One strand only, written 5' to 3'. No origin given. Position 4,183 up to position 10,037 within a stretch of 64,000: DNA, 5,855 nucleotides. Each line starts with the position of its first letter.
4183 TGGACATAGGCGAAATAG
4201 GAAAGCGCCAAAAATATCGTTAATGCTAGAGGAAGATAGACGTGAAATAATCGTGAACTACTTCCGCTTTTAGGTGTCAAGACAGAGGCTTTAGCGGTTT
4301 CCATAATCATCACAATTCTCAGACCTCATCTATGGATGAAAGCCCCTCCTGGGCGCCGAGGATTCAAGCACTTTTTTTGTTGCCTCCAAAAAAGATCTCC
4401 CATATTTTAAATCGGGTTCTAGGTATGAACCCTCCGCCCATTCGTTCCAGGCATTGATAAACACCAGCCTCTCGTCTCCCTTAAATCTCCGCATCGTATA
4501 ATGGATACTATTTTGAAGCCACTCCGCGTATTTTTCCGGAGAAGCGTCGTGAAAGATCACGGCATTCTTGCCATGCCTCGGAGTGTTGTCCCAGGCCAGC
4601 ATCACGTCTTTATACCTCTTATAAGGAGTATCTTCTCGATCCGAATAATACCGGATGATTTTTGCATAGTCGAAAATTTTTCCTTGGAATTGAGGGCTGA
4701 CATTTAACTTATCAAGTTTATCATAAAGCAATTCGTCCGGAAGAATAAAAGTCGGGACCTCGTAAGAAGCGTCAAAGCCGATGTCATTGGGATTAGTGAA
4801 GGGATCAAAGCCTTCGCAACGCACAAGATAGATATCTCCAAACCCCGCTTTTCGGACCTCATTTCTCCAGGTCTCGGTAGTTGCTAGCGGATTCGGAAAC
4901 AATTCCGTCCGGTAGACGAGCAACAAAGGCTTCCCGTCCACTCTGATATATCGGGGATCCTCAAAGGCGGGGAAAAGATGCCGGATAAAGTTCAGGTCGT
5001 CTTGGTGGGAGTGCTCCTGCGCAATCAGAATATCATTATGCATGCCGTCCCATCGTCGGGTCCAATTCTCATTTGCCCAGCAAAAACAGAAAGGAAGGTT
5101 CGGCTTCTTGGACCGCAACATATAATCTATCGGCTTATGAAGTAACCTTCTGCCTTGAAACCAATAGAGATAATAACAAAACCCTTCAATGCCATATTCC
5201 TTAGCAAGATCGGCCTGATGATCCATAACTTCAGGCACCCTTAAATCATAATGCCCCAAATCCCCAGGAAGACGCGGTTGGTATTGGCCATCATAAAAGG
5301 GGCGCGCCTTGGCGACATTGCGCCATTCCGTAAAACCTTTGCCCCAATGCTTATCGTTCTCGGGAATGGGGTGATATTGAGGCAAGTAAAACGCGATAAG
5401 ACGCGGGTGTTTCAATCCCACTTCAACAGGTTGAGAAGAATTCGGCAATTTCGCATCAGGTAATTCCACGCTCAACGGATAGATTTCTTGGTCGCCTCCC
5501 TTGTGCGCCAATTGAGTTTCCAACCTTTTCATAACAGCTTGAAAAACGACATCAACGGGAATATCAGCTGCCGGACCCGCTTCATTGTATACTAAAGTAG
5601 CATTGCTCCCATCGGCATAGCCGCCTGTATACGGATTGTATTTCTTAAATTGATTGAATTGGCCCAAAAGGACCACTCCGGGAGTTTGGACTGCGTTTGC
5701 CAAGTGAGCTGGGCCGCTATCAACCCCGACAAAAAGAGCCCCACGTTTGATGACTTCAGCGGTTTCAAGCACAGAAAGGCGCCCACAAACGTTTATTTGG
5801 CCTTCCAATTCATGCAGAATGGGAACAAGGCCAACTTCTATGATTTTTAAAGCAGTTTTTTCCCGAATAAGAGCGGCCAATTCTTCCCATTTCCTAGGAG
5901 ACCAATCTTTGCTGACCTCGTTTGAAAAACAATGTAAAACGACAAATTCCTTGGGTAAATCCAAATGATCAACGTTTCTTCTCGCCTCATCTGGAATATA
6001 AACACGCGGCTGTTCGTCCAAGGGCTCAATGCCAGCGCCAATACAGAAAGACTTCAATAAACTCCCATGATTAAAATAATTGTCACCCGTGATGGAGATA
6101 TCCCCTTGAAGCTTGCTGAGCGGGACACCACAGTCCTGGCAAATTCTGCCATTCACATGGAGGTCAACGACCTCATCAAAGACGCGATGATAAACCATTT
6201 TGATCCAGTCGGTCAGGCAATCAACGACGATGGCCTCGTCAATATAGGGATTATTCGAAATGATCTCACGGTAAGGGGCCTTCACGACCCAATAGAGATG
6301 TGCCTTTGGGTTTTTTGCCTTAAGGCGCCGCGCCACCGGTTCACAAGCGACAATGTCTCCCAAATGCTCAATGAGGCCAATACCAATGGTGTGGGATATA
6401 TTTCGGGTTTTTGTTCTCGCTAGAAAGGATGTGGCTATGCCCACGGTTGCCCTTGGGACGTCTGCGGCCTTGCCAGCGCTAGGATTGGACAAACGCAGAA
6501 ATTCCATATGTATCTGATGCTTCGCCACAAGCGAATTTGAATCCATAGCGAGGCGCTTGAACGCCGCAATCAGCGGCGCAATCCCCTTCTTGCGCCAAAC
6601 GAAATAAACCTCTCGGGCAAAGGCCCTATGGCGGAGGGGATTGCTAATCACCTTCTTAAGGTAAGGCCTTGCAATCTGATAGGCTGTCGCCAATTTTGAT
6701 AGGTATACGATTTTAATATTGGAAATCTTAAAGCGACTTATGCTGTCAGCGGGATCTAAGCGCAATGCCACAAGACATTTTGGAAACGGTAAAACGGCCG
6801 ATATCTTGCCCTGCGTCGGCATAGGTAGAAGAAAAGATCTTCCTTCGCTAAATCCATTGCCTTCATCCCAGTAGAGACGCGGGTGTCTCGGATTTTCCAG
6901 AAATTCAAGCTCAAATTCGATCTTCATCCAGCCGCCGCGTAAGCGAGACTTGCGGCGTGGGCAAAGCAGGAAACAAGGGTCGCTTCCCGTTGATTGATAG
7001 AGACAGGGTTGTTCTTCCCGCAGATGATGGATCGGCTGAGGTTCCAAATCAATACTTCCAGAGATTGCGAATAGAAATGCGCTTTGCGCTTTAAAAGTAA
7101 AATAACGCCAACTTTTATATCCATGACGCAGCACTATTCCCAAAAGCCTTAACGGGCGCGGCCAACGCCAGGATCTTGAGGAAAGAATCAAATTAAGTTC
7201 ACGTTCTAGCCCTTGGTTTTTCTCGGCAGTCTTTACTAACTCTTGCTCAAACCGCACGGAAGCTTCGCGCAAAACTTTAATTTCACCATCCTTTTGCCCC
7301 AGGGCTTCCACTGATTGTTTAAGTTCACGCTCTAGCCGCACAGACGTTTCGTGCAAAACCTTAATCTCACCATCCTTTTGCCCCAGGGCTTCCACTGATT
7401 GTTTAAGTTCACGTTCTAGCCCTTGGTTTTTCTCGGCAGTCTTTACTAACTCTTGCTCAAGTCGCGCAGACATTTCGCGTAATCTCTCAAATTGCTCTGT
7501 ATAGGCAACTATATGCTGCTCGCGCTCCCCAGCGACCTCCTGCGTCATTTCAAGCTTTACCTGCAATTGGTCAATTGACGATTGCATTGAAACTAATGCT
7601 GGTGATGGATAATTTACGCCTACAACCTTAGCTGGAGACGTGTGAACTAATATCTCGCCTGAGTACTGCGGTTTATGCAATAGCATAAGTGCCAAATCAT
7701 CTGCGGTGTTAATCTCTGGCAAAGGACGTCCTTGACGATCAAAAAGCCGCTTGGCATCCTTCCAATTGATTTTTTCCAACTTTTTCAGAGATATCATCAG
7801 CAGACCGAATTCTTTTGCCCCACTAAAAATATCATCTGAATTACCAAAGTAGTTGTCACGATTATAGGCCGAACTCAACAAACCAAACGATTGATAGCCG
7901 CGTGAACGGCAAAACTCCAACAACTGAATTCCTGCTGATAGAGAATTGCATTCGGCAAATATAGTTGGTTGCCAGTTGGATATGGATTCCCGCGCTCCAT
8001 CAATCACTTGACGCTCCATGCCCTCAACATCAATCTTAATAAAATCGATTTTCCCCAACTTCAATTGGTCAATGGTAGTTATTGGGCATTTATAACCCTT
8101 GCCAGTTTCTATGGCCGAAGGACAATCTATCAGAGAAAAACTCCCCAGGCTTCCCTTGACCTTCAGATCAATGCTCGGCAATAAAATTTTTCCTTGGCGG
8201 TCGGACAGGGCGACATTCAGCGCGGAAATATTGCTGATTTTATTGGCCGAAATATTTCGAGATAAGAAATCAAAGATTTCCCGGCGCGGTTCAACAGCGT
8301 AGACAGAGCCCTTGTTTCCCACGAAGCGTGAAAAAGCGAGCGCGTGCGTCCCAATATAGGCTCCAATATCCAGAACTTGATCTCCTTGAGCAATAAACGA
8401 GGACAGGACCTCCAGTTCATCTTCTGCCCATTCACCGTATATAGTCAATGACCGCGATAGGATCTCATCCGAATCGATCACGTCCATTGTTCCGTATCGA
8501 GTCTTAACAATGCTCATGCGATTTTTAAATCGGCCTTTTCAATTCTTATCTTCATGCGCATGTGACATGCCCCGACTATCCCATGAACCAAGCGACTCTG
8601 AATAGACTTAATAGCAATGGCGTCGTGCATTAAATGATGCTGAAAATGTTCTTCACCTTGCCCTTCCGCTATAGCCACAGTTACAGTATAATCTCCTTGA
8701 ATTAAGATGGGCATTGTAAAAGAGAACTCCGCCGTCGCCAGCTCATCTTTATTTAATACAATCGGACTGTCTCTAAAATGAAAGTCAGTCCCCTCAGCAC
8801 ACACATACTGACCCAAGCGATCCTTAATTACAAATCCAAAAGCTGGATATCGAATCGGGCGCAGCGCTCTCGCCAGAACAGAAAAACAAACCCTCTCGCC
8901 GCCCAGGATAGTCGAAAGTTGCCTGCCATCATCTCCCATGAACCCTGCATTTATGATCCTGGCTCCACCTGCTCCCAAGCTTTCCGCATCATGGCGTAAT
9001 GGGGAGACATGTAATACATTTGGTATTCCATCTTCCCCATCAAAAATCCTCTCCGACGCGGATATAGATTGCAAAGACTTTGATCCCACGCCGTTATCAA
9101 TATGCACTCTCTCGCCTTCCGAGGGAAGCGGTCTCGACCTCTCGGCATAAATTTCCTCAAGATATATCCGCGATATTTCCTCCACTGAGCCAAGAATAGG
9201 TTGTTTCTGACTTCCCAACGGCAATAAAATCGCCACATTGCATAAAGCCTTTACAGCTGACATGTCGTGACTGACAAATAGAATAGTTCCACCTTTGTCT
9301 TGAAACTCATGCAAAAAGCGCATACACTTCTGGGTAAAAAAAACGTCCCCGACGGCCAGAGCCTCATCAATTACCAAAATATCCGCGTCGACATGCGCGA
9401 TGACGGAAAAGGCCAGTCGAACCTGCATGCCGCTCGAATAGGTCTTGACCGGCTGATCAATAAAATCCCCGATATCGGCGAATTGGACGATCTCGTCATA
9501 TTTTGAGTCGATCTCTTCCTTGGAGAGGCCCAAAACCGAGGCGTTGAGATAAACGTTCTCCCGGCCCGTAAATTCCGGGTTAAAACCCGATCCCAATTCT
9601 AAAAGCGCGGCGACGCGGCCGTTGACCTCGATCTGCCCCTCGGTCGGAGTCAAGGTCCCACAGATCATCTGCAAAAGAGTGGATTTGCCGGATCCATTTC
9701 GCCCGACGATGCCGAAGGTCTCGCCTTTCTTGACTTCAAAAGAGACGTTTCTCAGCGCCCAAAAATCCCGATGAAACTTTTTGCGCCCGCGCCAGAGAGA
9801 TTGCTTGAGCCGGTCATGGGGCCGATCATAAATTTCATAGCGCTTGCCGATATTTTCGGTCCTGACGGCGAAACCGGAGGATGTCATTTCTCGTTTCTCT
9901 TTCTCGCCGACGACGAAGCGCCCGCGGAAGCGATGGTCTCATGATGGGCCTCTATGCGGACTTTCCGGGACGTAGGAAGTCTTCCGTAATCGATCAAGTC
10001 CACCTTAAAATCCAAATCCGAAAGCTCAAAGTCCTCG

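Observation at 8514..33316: The glycan locus as a cassette landing pad: 7 TA/Abi modules and 3 AAA ATPases sit at gene junctions and leave gene-end echoes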

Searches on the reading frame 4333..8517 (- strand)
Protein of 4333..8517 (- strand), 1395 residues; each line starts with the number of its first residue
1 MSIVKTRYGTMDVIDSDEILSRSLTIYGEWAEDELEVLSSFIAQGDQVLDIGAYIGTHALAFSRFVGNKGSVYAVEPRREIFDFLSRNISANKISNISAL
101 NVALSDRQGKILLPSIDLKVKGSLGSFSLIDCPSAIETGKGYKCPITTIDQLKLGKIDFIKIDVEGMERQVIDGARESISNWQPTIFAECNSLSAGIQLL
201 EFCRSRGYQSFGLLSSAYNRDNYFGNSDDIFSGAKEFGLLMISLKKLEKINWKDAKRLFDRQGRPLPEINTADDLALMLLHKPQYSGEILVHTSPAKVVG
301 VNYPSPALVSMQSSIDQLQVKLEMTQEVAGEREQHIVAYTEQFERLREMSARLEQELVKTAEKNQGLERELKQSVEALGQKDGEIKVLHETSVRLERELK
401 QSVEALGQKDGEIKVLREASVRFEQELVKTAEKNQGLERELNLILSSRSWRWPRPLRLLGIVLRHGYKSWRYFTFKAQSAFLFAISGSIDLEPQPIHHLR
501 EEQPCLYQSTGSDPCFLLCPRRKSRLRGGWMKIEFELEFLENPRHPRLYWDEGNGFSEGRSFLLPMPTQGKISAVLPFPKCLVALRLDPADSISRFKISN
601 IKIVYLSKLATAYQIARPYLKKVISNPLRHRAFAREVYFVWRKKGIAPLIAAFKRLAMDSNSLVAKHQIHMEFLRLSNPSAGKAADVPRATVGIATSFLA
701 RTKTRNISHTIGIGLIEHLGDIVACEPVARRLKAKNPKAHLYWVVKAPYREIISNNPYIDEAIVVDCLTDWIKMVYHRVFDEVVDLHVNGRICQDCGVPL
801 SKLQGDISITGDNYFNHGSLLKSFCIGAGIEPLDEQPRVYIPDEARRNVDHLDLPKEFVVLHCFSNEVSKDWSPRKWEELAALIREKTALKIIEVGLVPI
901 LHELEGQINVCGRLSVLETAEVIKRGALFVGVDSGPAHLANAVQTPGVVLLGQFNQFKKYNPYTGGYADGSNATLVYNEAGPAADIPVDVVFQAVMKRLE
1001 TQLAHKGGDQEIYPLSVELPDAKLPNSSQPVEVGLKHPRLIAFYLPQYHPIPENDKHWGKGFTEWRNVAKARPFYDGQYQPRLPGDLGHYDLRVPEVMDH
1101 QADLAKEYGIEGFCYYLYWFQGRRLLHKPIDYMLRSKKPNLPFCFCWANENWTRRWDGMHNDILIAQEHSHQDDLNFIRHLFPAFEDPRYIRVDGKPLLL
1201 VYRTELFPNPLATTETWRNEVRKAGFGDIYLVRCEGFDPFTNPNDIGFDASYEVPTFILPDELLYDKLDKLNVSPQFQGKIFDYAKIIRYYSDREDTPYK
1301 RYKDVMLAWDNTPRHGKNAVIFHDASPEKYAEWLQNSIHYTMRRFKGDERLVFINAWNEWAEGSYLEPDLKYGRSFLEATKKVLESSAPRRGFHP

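Call 40: search_protein_families(library=ncbifam, proteins=[window:4333-8517:-], max_evalue=0.00001)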
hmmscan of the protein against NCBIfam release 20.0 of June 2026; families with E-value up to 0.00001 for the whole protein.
window:4333-8517:- (1395 aa): 5 families
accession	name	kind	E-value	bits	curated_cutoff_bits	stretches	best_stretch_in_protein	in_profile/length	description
TIGR01444.1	fkbM_fam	subfamily_domain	5.6e-28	98.2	37.7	1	48-190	2-142/143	FkbM family methyltransferase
TIGR02193.1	heptsyl_trn_I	equivalog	1.3e-15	57.5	185.3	1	823-953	146-283/320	lipopolysaccharide heptosyltransferase I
TIGR02201.1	heptsyl_trn_III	equivalog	2.2e-11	43.4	170.2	1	909-963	244-297/344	putative lipopolysaccharide heptosyltransferase III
NF007742.0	PRK10422.1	equivalog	6.4e-11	41.6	467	1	904-964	241-300/352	lipopolysaccharide core heptosyltransferase RfaQ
TIGR02469.1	CbiT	equivalog_domain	8.5e-07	29.3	78.3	1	42-101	17-75/124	precorrin-6Y C5,15-methyltransferase (decarboxylating) subunit CbiT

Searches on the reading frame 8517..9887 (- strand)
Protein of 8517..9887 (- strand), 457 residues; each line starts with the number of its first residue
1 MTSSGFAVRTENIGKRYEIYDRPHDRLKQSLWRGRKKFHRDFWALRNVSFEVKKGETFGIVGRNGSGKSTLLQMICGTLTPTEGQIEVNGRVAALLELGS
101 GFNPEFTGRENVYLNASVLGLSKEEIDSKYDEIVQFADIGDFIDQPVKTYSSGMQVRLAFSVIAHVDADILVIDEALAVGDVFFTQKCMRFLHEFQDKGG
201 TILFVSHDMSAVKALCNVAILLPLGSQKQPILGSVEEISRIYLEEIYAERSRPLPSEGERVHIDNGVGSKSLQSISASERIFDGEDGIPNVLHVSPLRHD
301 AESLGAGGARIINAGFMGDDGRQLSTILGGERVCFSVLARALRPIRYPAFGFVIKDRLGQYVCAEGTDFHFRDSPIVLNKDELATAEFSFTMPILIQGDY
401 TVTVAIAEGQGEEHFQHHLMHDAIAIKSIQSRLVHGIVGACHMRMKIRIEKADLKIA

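Call 4: search_protein_families(library=pfam, proteins=[window:8517-9887:-], max_evalue=0.01)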
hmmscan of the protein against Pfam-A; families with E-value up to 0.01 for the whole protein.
window:8517-9887:- (457 aa): 6 families
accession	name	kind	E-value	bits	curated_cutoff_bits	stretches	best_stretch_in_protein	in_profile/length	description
PF14524.12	Wzt_C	-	1.3e-27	96.9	30.4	1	303-439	4-142/143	Wzt C-terminal domain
PF00005.33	ABC_tran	-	1.5e-24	87.6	25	1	45-177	1-136/137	ABC transporter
PF13304.12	AAA_21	-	6e-06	27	27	1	59-74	3-18/304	AAA domain, putative AbiEii toxin, Type IV TA system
PF13476.12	AAA_23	-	8.2e-06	27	27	1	46-81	11-45/201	AAA domain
PF13555.12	AAA_29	-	3.9e-05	23.8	27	1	49-89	16-55/61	P-loop containing region of AAA domain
PF13401.12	AAA_22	-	0.003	18.3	27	1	60-200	10-116/130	AAA domain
